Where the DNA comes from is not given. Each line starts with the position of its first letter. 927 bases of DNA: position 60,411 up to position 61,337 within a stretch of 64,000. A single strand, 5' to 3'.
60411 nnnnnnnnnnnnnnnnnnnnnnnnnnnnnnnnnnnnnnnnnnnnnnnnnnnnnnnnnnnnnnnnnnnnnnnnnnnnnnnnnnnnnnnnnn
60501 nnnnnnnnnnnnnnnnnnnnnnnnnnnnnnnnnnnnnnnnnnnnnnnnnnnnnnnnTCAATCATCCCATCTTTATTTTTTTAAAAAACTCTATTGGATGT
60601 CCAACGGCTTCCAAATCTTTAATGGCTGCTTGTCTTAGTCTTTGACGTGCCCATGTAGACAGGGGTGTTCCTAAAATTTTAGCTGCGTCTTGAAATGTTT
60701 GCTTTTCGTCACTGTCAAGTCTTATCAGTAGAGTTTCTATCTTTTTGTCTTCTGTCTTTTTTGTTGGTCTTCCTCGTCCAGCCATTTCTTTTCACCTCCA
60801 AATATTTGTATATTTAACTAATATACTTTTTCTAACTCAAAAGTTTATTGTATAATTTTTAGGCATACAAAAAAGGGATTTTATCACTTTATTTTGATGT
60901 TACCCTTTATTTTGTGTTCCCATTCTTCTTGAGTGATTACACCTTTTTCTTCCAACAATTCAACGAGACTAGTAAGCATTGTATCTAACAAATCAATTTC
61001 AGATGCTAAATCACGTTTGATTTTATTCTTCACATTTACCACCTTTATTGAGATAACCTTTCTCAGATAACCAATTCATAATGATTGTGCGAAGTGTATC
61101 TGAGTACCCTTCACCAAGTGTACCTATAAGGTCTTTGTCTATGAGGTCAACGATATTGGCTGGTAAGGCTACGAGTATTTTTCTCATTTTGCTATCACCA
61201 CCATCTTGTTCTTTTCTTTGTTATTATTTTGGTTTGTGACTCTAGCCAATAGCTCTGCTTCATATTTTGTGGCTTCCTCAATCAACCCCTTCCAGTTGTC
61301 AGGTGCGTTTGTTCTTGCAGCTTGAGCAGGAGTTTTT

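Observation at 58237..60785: RHH plus DUF262/DUF1524 (GmrSD-like) operon with a convergent small membrane protein: a candidate regulated or abortive defence module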

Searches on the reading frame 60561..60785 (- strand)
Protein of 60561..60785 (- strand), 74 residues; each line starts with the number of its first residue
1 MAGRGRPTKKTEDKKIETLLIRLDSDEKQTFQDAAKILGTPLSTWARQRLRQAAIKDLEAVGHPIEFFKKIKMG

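Call 3: search_protein_families(library=pfam, proteins=[window:60561-60785:-], max_evalue=0.1)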
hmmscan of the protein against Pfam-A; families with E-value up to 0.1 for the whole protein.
window:60561-60785:- (74 aa): 6 families
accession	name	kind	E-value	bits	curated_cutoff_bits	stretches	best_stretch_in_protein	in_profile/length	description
PF19807.5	DUF6290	-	0.00016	22.2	27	1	18-50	3-35/72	Family of unknown function (DUF6290)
PF21983.2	NikA-like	-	0.019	15.6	27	1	14-51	2-39/72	Mobilization protein NikA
PF20432.4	Xre-like-HTH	-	0.029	15.1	25.8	1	30-51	25-45/63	Antitoxin Xre-like helix-turn-helix domain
PF08681.18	TacA1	-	0.083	13.3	21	0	19-54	2-37/80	Antitoxin TacA 1-like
PF12840.13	HTH_20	-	0.085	13.3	27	0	23-52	13-41/51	Helix-turn-helix domain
PF13384.12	HTH_23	-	0.088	13.1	24.6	0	23-44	15-33/50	Homeodomain-like domain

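Call 4: search_protein_families(library=padloc, proteins=[window:60561-60785:-], max_evalue=0.1)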
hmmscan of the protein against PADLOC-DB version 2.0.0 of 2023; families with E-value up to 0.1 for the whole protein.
window:60561-60785:- (74 aa): 0 families

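Call 8: search_protein_families(library=ncbifam, proteins=[window:60561-60785:-], max_evalue=0.1)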
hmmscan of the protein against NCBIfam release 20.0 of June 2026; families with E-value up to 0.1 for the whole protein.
window:60561-60785:- (74 aa): 2 families
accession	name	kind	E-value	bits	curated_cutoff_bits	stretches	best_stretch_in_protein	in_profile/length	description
NF046040.1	RelB_antitoxin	equivalog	0.0013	19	50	1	21-50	3-32/69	type II toxin-antitoxin system RelB family antitoxin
NF038070.1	LmbU_fam_TF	subfamily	0.008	16.2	125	1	9-53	127-171/171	LmbU family transcriptional regulator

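Call 10: find_homologous_proteins(query=window:60561-60785:-, max_evalue=0.001)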
Query window:60561-60785:- (74 aa): 18 proteins with E <= 0.001 among 18 candidates.
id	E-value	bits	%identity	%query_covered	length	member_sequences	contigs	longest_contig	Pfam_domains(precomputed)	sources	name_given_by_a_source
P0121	1.1e-40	154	100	100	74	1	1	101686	-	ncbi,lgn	-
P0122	2.1e-33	131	86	97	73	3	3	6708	-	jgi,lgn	jgi:uncharacterized protein (DUF1778 family)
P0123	1.7e-31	125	83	97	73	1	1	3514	-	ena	-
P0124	2.9e-31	124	81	97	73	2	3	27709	-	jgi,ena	jgi:uncharacterized protein (DUF1778 family)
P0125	5.5e-31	123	81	97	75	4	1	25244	-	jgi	jgi:uncharacterized protein (DUF1778 family)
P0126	3.1e-30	121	79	97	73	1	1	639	-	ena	-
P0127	4.4e-30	120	81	97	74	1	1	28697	-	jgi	jgi:uncharacterized protein (DUF1778 family)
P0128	8.4e-30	119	76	97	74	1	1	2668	-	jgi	jgi:uncharacterized protein (DUF1778 family)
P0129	3.1e-29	117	75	97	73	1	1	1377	-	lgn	-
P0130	3.6e-29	117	79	97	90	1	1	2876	-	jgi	jgi:hypothetical protein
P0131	3.9e-29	117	75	97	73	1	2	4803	-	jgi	jgi:hypothetical protein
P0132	1.6e-28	115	74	97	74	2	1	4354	-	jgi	jgi:uncharacterized protein (DUF1778 family)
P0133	4.1e-28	114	75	96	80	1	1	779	-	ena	-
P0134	2.2e-27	112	76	95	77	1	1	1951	-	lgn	-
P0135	5.4e-26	107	72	97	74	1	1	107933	-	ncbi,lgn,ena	-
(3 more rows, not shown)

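Call 13: find_encoding_contigs(protein=P0121, flank=10000, max_places=3)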
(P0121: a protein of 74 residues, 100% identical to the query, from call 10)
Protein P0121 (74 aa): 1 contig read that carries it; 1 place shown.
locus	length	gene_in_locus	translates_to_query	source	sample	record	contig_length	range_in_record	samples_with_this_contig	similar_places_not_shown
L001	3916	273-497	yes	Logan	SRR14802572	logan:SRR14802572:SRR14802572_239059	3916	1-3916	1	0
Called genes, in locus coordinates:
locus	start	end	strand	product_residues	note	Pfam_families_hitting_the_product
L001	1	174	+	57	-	?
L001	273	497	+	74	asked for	-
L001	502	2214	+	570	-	PF03235:GmrSD_N, PF07510:GmrSD_C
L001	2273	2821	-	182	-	-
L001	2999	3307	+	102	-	PF01253:SUI1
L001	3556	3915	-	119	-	?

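Call 14: find_encoding_contigs(protein=P0124, flank=8000, max_places=4)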
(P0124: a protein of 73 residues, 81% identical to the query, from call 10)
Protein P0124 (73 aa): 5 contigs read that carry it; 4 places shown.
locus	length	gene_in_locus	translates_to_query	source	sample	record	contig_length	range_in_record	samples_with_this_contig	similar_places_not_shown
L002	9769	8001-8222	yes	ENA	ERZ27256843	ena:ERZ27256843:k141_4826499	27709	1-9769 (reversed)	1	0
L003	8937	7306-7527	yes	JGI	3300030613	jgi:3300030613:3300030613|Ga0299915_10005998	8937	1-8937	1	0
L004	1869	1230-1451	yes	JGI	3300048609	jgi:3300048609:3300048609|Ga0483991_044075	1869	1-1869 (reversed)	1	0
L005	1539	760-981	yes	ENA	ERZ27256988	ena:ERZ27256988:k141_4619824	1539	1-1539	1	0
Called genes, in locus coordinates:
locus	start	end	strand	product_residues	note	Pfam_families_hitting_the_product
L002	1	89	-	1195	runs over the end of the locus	PF14417:MEDS, PF00989:PAS, PF08448:PAS_4, PF13426:PAS_9, PF00989:PAS, PF08448:PAS_4, PF13426:PAS_9, PF00512:HisKA, +5 more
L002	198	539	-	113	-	-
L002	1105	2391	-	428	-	PF01978:TrmB, PF12802:MarR_2 (faint), PF11495:TrmB_EBD_N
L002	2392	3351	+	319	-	PF01978:TrmB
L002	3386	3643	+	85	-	PF13459:Fer4_15, PF13370:Fer4_13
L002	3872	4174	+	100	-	PF14947:HTH_45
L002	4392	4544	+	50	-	-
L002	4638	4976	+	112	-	PF00011:HSP20, PF17886:ArsA_HSP20 (weak)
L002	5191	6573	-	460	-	PF13847:Methyltransf_31 (faint), PF01555:N6_N4_Mtase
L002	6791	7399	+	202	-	PF13610:DDE_Tnp_IS240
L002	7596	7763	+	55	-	-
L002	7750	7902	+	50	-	-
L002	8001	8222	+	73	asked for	-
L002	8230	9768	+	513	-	?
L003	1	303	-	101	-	?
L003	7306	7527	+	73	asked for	-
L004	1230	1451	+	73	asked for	-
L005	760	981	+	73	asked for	-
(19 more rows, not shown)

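Call 15: find_encoding_contigs(protein=P0125, flank=8000, max_places=4)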
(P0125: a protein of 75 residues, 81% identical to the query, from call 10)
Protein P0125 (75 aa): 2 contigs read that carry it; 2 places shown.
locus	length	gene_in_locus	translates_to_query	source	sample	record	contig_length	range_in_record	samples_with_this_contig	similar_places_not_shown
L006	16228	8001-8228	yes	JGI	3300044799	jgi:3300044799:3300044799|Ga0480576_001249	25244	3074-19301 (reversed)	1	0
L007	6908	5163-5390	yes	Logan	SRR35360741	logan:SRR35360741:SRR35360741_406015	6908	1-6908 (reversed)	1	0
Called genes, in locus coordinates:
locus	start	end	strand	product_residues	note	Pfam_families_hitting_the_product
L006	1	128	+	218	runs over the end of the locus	-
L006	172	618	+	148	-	PF00903:Glyoxalase (faint), PF13669:Glyoxalase_4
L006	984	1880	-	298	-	PF00701:DHDPS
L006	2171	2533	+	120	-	-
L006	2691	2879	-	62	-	-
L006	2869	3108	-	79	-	-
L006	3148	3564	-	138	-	-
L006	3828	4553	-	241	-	PF01081:Aldolase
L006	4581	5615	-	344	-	PF00294:PfkB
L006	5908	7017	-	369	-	PF00155:Aminotran_1_2, PF01041:DegT_DnrJ_EryC1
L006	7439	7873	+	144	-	-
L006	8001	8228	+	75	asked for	-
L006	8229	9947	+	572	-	PF03235:GmrSD_N, PF07510:GmrSD_C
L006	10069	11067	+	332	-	PF02423:OCD_Mu_crystall, PF01488:Shikimate_DH (weak)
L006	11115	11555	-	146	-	PF00903:Glyoxalase, PF13468:Glyoxalase_3, PF13669:Glyoxalase_4, PF22677:Ble-like_N (weak)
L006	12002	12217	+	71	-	PF01042:Ribonuc_L-PSP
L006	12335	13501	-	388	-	PF00155:Aminotran_1_2, PF00266:Aminotran_5, PF01053:Cys_Met_Meta_PP (weak)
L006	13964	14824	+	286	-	PF01637:ATPase_2, PF13401:AAA_22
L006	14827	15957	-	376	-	PF07690:MFS_1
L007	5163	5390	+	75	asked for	-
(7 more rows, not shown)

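Call 18: find_related_loci(query=A1, collection=metagenome_contigs, flank=6000)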
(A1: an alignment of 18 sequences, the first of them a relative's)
Query A1 (74 aa) in metagenome_contigs; peptide patterns used: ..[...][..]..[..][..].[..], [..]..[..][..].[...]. (x = any residue, [..] = any of these).
600 stretches matched a pattern (row limit reached: there are more); 48 encode a relative of the query (tblastn E <= 1e-3); 48 distinct loci.
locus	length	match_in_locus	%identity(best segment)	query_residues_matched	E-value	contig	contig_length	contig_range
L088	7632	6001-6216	81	1-72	9e-37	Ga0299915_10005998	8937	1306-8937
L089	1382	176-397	64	1-74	3e-31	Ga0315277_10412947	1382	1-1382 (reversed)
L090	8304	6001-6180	63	12-71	8e-24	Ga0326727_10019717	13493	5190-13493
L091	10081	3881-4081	49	3-69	3e-20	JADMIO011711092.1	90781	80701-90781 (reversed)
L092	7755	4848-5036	58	5-69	2e-19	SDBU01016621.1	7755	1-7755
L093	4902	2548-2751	50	5-74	3e-19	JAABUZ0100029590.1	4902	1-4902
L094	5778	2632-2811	53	15-74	8e-19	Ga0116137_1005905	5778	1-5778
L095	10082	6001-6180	53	15-74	8e-19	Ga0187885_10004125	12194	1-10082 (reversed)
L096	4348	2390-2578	60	5-69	3e-18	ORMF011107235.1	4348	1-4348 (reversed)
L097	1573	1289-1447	60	17-69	4e-18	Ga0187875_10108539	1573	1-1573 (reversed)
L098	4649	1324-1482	60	17-69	4e-18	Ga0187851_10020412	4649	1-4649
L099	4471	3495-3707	46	4-74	8e-18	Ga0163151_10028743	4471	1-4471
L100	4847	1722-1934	46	4-74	8e-18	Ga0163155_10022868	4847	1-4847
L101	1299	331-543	46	4-74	8e-18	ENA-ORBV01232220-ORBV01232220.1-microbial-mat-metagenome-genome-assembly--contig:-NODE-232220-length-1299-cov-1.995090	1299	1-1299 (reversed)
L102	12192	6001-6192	50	5-70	4e-17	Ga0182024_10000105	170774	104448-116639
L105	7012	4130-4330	46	1-69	1e-16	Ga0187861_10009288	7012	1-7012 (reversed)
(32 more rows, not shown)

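Call 43: predict_structure(alignment_id=A1)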
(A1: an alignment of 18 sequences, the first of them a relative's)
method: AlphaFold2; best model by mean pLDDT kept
length: 74 residues; sequences in the alignment: 18
mean_pLDDT: 63.6   pTM: 0.35
mean pLDDT of the five models: 63.6, 63.5, 61.4, 60.4, 59.6
residues with pLDDT >= 90: 0; 70-90: 28; 50-70: 40; < 50: 6
segments of 3 or more residues with pLDDT < 50: 1-3
pLDDT, mean of each block of 10 residues (from residue 1): 49 57 70 70 72 72 60 50
secondary structure, 60 per line:
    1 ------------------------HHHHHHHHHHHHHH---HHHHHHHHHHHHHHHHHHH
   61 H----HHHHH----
elements in order: H25-38 H42-61 H66-70

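Call 45: search_solved_structures(query=A1, max_evalue=10)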
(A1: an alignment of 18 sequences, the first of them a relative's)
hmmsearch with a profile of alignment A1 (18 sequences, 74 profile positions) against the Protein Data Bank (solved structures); distinct sequences matched with E-value up to 10: 5.
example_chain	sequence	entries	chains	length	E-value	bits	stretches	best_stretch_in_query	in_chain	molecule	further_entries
7dka_A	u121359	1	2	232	0.38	14.1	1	22-56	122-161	DSBA domain-containing protein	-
7dk9_A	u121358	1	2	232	0.39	14.1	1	22-56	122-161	DSBA domain-containing protein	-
6ajm_C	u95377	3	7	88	0.82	13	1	15-53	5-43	DUF1778 domain-containing protein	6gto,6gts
8dbz_D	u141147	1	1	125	1.5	12.2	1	33-68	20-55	Fv (H) ANDV-34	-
9hv1_H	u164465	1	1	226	2.1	11.7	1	29-62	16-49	heavy chain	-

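Call 51: fold_search(model_id=the predicted structure, library=pdb)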
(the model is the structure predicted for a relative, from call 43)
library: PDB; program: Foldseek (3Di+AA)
matches with E <= 10: 90; with E <= 0.001: 0
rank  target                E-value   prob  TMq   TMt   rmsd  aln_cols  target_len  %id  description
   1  6iya_F                4.4e-01  0.87  0.59  0.84   1.3        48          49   17  Structure of the DNA binding domain of antitoxin CopASO (released 2019-01-16)
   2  7zg6_A                4.8e-01  0.89  0.51  0.69   1.1        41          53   24  TacA1 antitoxin (released 2023-10-11)
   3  6ajm_E                4.8e-01  0.87  0.53  0.58   1.3        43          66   26  Crystal structure of apo AtaTR (released 2019-01-02)
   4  7zg6_B                5.6e-01  0.84  0.53  0.74   1.3        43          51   23  TacA1 antitoxin (released 2023-10-11)
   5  6ajm_C                5.6e-01  0.80  0.55  0.50   3.1        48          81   25  Crystal structure of apo AtaTR (released 2019-01-02)
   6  6iya_D                6.1e-01  0.82  0.56  0.82   1.2        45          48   18  Structure of the DNA binding domain of antitoxin CopASO (released 2019-01-16)
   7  6gts_C                6.1e-01  0.75  0.50  0.45   1.7        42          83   26  Structure of the AtaT-AtaR complex bound DNA (released 2019-03-06)
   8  6gto                  6.1e-01  0.72  0.49  0.57   2.4        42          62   26  Structure of the AtaR antitoxin (released 2019-03-06)
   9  6iya_C                7.7e-01  0.75  0.53  0.82   1.2        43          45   16  Structure of the DNA binding domain of antitoxin CopASO (released 2019-01-16)
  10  5zgn_B                7.7e-01  0.72  0.58  0.53   3.0        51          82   20  The crystal structure of KacTA-DNA complex (released 2019-04-03)
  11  5x3t_A                9.9e-01  0.77  0.49  0.52   0.8        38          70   21  VapBC from Mycobacterium tuberculosis (released 2017-06-07)
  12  1b28_MODEL_1_A        9.9e-01  0.60  0.45  0.60   2.2        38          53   13  ARC REPRESSOR MYL MUTANT FROM SALMONELLA BACTERIOPHAGE P22 (released 1999-11-03)
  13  5zgn_A                1.1e+00  0.63  0.55  0.59   1.7        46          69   22  The crystal structure of KacTA-DNA complex (released 2019-04-03)
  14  1bdv_B                1.1e+00  0.35  0.49  0.65   4.8        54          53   17  ARC FV10 COCRYSTAL (released 1999-01-06)
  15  3qoq_A                1.4e+00  0.60  0.50  0.71   1.2        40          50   15  Crystal Structure of the Transcription Factor AmrZ in Complex with the 18 Base Pair amrZ1 Binding Site (released 2012-02-15)
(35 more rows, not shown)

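Call 64: search_protein_families(library=ncbifam, proteins=[L094:1669-2550:-, L006:7430-7873:+], max_evalue=0.001)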
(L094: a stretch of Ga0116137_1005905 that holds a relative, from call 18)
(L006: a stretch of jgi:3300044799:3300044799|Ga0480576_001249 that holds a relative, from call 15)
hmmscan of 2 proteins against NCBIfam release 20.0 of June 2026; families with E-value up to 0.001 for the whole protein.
L094:1669-2550:- (293 aa): 2 families
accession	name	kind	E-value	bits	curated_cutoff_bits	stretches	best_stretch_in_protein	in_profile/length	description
NF033558.1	transpos_IS1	equivalog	1.8e-15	57.4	100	1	21-165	40-168/199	IS1 family transposase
NF033587.1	transpos_IS6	equivalog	1.4e-05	24.9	125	0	109-167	84-143/202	IS6 family transposase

L006:7430-7873:+ (147 aa): 0 families

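Call 65: search_protein_families(library=pfam, proteins=[L094:1669-2550:-, L006:7430-7873:+, L105:4349-4501:+, L093:2880-3674:+], max_evalue=0.01)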
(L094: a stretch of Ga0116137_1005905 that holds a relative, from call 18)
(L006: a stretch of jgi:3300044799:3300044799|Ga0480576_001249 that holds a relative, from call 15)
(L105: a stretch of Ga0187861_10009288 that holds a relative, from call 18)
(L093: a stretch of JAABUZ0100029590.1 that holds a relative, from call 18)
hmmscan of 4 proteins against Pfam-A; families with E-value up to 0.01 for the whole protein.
L094:1669-2550:- (293 aa): 1 family
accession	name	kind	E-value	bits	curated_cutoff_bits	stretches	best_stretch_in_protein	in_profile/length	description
PF03400.19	DDE_Tnp_IS1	-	2.5e-06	28.3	24.1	1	215-257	84-125/131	IS1 transposase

L006:7430-7873:+ (147 aa): 0 families

L105:4349-4501:+ (50 aa): 0 families

L093:2880-3674:+ (264 aa): 0 families

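Call 70: search_protein_representatives(alignment_id=A1)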
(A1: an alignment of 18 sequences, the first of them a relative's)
Query: 18 sequences, 74 profile positions. Proteins with E-value up to 0.001 (for the whole library): 929; up to 1e-10: 176; up to 1e-30: 1. The best 150 are listed.
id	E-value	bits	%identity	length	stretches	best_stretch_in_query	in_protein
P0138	1.6e-34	133.9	-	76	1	2-73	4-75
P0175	1.8e-21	92.1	-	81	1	4-71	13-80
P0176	1.9e-19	85.6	-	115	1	2-73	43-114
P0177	6.0e-19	84.0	-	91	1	2-68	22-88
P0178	1.4e-18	82.8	-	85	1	5-72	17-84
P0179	2.4e-18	82.1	-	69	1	7-69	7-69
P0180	2.5e-18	82.0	-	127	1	2-72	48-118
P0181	2.7e-18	81.9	-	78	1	3-68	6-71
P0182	6.6e-18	80.7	-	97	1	2-68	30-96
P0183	1.7e-17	79.4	-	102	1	2-68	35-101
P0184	2.2e-17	79.0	-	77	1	3-69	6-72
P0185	2.3e-17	78.9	-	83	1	3-70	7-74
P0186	2.6e-17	78.7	-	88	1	5-70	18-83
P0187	3.0e-17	78.5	-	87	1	3-69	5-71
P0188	3.8e-17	78.2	-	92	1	4-68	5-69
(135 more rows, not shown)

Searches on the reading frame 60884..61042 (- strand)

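Call 3: search_protein_families(library=pfam, proteins=[window:60884-61042:-], max_evalue=0.1)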
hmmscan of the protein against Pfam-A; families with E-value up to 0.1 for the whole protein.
window:60884-61042:- (52 aa): 1 family
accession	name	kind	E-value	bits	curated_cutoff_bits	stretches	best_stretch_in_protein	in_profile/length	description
PF05696.16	DUF826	-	0.062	13.9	25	1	4-28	26-51/75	Protein of unknown function (DUF826)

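Call 4: search_protein_families(library=padloc, proteins=[window:60884-61042:-], max_evalue=0.1)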
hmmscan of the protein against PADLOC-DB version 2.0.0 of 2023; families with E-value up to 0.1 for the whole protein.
window:60884-61042:- (52 aa): 0 families

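Call 8: search_protein_families(library=ncbifam, proteins=[window:60884-61042:-], max_evalue=0.1)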
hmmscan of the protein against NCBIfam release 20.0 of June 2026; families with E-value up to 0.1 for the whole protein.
window:60884-61042:- (52 aa): 0 families

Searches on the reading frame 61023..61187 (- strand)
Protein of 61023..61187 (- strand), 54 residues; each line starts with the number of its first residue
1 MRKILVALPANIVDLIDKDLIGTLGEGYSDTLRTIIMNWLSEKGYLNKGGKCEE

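Call 3: search_protein_families(library=pfam, proteins=[window:61023-61187:-], max_evalue=0.1)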
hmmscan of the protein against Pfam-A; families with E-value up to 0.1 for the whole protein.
window:61023-61187:- (54 aa): 0 families

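Call 4: search_protein_families(library=padloc, proteins=[window:61023-61187:-], max_evalue=0.1)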
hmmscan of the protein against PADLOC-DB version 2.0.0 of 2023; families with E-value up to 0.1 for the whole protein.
window:61023-61187:- (54 aa): 0 families

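Call 8: search_protein_families(library=ncbifam, proteins=[window:61023-61187:-], max_evalue=0.1)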
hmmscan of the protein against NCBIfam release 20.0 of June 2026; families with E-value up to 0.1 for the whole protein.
window:61023-61187:- (54 aa): 1 family
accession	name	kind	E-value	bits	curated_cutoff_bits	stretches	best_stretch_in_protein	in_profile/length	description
NF003020.0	PRK03879.2-1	equivalog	0.023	14.7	154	1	2-37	10-45/100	ribonuclease P protein component 1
